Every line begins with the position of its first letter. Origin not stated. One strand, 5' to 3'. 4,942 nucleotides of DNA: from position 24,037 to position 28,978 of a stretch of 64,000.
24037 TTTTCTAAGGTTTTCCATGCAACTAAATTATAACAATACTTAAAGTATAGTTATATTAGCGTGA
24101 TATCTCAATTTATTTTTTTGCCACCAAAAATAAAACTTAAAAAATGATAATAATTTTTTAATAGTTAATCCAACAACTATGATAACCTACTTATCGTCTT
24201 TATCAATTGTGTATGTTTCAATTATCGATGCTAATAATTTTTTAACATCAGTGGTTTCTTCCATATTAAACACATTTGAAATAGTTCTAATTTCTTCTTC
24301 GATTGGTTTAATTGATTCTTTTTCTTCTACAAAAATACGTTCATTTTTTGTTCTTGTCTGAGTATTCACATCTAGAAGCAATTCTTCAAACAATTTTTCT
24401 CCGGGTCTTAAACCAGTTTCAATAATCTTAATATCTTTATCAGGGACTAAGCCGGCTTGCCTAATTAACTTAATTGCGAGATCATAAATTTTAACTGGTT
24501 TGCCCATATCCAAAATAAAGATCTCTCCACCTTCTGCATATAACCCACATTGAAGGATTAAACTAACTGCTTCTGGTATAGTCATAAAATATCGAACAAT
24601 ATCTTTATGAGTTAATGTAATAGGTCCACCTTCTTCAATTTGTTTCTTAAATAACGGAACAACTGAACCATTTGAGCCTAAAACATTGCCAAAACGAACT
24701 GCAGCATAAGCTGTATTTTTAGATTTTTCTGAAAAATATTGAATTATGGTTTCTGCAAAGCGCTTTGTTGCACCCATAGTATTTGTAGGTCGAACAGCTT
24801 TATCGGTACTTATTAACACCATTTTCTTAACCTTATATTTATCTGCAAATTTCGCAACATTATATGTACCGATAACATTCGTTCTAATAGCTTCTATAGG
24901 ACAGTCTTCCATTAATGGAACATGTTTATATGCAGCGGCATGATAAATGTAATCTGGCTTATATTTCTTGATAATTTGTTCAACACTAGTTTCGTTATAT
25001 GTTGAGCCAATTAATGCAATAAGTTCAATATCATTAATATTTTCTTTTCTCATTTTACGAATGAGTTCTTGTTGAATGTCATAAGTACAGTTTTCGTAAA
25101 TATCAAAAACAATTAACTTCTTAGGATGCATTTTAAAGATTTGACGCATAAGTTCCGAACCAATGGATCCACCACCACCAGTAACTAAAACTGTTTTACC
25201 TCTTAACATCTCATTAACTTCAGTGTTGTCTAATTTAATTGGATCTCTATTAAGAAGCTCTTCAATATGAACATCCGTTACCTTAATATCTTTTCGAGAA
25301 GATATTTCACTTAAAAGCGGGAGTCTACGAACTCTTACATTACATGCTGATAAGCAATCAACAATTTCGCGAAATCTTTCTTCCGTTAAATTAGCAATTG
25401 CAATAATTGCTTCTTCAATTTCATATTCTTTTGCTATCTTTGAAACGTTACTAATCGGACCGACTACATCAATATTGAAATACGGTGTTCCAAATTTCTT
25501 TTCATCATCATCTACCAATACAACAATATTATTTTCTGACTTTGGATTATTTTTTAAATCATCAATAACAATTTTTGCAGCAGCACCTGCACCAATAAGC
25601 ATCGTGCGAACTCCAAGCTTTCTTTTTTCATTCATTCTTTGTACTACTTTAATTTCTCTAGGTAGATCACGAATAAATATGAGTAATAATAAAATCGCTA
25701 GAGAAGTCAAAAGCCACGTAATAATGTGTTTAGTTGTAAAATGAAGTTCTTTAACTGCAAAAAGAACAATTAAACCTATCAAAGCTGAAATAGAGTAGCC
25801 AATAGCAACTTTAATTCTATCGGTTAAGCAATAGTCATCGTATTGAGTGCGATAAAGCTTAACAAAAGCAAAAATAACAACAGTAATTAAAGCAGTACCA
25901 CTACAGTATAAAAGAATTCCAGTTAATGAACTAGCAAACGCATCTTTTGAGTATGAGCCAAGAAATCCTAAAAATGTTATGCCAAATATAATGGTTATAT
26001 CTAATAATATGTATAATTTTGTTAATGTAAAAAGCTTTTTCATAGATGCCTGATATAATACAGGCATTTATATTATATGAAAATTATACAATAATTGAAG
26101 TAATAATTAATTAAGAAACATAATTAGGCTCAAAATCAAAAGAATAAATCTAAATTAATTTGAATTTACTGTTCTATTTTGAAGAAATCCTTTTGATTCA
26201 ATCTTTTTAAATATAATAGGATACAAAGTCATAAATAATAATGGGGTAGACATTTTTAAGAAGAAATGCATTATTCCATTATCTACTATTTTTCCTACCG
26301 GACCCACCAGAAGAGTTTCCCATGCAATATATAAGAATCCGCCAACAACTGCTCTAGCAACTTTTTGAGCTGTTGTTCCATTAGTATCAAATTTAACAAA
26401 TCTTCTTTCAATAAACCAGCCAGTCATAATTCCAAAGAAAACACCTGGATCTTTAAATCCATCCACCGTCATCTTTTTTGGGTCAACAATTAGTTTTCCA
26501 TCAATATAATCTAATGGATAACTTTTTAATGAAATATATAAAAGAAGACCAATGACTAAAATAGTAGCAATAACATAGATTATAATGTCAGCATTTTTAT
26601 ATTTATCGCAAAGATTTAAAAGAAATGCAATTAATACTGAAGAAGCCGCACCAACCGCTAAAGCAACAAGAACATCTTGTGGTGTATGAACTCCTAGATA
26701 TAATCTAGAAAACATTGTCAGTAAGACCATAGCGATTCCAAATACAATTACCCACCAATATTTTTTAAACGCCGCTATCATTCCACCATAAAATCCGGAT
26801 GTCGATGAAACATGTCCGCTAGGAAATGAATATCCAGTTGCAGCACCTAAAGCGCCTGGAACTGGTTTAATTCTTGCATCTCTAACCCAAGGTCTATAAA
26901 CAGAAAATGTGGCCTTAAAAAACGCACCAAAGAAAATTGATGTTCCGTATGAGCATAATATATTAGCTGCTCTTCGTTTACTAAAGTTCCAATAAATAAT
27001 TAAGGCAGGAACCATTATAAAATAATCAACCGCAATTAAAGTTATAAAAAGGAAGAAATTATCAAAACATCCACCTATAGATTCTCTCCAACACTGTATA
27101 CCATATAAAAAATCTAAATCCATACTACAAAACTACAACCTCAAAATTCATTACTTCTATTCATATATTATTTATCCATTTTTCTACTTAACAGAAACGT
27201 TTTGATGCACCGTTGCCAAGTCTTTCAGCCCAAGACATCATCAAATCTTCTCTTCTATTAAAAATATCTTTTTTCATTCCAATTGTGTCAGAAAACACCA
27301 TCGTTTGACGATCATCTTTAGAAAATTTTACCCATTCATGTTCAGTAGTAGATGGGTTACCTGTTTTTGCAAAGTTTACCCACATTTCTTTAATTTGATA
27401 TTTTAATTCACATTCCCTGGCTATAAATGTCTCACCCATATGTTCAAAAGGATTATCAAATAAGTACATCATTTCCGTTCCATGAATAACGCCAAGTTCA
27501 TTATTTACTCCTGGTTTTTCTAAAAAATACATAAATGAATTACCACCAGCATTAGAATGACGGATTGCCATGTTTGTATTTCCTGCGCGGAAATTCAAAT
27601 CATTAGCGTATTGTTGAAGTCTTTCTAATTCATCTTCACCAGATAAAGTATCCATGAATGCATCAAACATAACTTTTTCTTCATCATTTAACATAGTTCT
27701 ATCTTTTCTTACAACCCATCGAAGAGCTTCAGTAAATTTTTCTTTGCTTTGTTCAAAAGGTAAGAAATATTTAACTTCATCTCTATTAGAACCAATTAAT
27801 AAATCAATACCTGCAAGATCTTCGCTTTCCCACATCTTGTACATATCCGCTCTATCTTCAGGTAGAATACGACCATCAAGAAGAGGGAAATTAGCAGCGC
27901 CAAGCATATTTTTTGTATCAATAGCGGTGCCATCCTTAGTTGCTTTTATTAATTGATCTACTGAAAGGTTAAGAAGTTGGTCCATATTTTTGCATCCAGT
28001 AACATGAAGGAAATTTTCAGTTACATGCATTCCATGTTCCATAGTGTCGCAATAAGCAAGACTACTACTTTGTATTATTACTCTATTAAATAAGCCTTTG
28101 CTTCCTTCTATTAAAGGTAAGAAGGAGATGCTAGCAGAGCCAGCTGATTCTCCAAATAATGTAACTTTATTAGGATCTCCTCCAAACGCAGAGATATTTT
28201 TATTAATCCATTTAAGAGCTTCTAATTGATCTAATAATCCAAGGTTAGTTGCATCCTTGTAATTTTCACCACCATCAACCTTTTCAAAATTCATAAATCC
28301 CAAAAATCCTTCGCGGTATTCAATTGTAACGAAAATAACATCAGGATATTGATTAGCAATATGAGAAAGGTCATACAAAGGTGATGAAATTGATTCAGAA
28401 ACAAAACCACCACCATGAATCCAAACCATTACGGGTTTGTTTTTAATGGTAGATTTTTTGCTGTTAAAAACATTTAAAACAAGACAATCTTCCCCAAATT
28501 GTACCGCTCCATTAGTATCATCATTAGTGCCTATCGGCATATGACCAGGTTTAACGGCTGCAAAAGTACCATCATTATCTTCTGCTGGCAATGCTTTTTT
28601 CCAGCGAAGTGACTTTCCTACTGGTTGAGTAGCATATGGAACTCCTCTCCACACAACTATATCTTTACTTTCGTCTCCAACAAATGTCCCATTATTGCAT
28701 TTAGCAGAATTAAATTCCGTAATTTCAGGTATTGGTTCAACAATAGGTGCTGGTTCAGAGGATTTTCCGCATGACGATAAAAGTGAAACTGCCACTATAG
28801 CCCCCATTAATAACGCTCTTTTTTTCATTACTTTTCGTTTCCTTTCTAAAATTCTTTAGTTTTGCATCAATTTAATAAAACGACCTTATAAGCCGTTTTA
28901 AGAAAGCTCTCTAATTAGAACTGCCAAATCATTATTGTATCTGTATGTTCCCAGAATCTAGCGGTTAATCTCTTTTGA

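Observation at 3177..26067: About 23 kb Wzx/Wzy glycan locus carrying four ATP-grasp ligases, predicting a heavily amide/aminoacyl-decorated heteropolysaccharide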

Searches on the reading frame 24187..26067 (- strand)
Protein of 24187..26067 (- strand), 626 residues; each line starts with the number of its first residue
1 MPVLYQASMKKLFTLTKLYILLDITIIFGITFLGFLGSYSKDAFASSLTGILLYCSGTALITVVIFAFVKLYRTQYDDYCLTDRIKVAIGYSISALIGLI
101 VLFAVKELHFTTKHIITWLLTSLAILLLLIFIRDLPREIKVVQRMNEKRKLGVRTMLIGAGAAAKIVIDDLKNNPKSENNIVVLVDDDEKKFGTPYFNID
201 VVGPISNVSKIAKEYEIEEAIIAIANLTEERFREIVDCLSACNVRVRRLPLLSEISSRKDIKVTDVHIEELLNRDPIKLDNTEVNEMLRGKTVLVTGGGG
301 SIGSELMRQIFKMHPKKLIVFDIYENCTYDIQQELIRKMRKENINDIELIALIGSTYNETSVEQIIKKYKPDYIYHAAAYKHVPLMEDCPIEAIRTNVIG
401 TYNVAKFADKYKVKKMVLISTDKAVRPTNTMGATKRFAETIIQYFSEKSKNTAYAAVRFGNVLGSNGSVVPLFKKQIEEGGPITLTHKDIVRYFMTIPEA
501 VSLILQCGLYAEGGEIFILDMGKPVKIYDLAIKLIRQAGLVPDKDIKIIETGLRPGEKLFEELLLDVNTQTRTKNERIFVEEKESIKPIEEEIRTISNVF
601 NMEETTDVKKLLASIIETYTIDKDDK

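Call 5: search_protein_families(library=pfam, proteins=[window:24187-26067:-], max_evalue=0.1)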
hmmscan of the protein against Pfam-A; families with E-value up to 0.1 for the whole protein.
window:24187-26067:- (626 aa): 13 families
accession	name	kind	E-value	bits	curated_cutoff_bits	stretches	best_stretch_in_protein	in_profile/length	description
PF02719.21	Polysacc_synt_2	-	6.6e-118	393.6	20.2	1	293-581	1-291/293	Polysaccharide biosynthesis protein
PF01370.27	Epimerase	-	1.1e-21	77.8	20.9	1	293-505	1-222/240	NAD dependent epimerase/dehydratase family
PF16363.11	GDP_Man_Dehyd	-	5.3e-16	59.4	27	1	294-422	1-130/332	GDP-mannose 4,6 dehydratase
PF04321.23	RmlD_sub_bind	-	5.2e-13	49.1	27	1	292-465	2-154/287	RmlD substrate binding domain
PF13727.12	CoA_binding_3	-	4.5e-12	46.8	25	1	72-250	6-175/175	CoA-binding domain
PF01073.25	3Beta_HSD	-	2.2e-08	33.9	22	1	294-454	1-154/280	3-beta hydroxysteroid dehydrogenase/isomerase family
PF07993.18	NAD_binding_4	-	4.8e-08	32.9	20.1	1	295-438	1-153/258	Male sterility protein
PF01488.26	Shikimate_DH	-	0.00037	21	24.3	0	286-349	8-66/138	Shikimate / quinate 5-dehydrogenase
PF08659.16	KR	-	0.00048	20.5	22.6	1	292-421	2-136/180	KR domain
PF17836.7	PglD_N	-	0.003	18.5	23.4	1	156-226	3-67/78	PglD N-terminal domain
PF02670.22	DXP_reductoisom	-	0.013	16.7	21.7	0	342-418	20-95/129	1-deoxy-D-xylulose 5-phosphate reductoisomerase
PF03435.24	Sacchrp_dh_NADP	-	0.047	14.5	25.1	0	157-190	3-35/129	Saccharopine dehydrogenase NADP binding domain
PF00106.31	adh_short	-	0.09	12.7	26.6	0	291-341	1-48/195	short chain dehydrogenase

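Call 46: search_protein_families(library=ncbifam, proteins=[window:24187-26067:-], max_evalue=1e-10)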
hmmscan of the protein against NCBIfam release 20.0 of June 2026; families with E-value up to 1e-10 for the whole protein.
window:24187-26067:- (626 aa): 11 families
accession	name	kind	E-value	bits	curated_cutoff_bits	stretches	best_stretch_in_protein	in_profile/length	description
TIGR03589.1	PseB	equivalog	1.1e-52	179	407.75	1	287-580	1-278/324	UDP-N-acetylglucosamine 4,6-dehydratase (inverting)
TIGR04130.1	FnlA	equivalog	2.3e-46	158.2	730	1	287-564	1-265/337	UDP-N-acetylglucosamine 4,6-dehydratase/5-epimerase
TIGR03025.1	EPS_sugtrans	subfamily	1.2e-20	74.2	295.55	1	22-273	2-244/445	exopolysaccharide biosynthesis polyprenyl glycosylphosphotransferase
TIGR03023.1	WcaJ_sugtrans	equivalog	4.1e-19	69.2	410.75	1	22-267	2-243/453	undecaprenyl-phosphate glucose phosphotransferase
TIGR01179.1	galE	equivalog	1.2e-15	57.2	262.3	1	293-466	2-180/332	UDP-glucose 4-epimerase GalE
TIGR01181.1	dTDP_gluc_dehyt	equivalog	1.4e-15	57.2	365.1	1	293-424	2-128/321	dTDP-glucose 4,6-dehydratase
TIGR03022.1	WbaP_sugtrans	subfamily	1.2e-12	47.9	403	1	31-264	10-236/456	undecaprenyl-phosphate galactose phosphotransferase WbaP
TIGR04180.1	EDH_00030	hypoth_equivalog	1.3e-11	44.1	475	1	293-423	1-123/297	NAD-dependent 4,6-dehydratase LegB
NF007490.0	PRK10084.1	subfamily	2.1e-11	43.4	649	1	293-412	3-115/361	dTDP-glucose 4,6-dehydratase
TIGR02622.1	CDP_4_6_dhtase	equivalog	2.3e-11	43.4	278.45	0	289-429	3-137/352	CDP-glucose 4,6-dehydratase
NF007582.0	PRK10217.1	equivalog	7.9e-11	41.6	698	0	291-411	2-115/355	dTDP-glucose 4,6-dehydratase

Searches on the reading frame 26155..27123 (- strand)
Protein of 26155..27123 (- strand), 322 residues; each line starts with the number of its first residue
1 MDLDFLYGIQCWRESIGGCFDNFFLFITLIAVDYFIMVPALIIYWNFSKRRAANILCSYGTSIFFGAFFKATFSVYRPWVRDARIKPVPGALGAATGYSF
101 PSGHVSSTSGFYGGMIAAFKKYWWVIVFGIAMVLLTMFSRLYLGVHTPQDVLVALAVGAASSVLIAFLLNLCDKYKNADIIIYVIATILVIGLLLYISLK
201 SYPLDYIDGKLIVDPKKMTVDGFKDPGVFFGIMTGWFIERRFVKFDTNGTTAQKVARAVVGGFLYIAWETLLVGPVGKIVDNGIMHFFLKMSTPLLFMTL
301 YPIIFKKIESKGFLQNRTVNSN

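Call 5: search_protein_families(library=pfam, proteins=[window:26155-27123:-], max_evalue=0.1)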
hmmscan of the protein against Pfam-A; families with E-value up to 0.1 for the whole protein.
window:26155-27123:- (322 aa): 2 families
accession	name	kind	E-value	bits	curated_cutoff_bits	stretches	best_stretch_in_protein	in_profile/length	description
PF01569.27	PAP2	-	4.2e-15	56.1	27.2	1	53-166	3-122/130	PAP2 superfamily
PF14378.12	PAP2_3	-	9e-06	26.1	27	1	41-163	46-189/190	PAP2 superfamily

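Call 46: search_protein_families(library=ncbifam, proteins=[window:26155-27123:-], max_evalue=1e-10)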
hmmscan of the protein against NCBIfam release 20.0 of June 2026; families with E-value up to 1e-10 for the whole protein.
window:26155-27123:- (322 aa): 1 family
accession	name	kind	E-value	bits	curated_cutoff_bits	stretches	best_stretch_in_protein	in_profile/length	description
NF047884.1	UdeprDiPSep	equivalog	8.2e-13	48.7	250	1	34-165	54-183/188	undecaprenyl-diphosphatase SepP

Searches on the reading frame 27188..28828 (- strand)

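Call 5: search_protein_families(library=pfam, proteins=[window:27188-28828:-], max_evalue=0.1)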
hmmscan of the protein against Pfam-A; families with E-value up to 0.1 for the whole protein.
window:27188-28828:- (546 aa): 4 families
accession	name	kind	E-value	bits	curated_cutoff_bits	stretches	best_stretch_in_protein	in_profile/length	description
PF00135.34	COesterase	-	2.1e-95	321.1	27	1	46-522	9-507/515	Carboxylesterase family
PF07859.19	Abhydrolase_3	-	4.6e-09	36.8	25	2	200-231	51-82/210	alpha/beta hydrolase fold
PF20434.5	BD-FAE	-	7.9e-08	32.5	26.8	2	123-172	6-56/215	BD-FAE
PF10340.15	Say1_Mug180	-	0.021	14.1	21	1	129-172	120-163/374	Steryl acetyl hydrolase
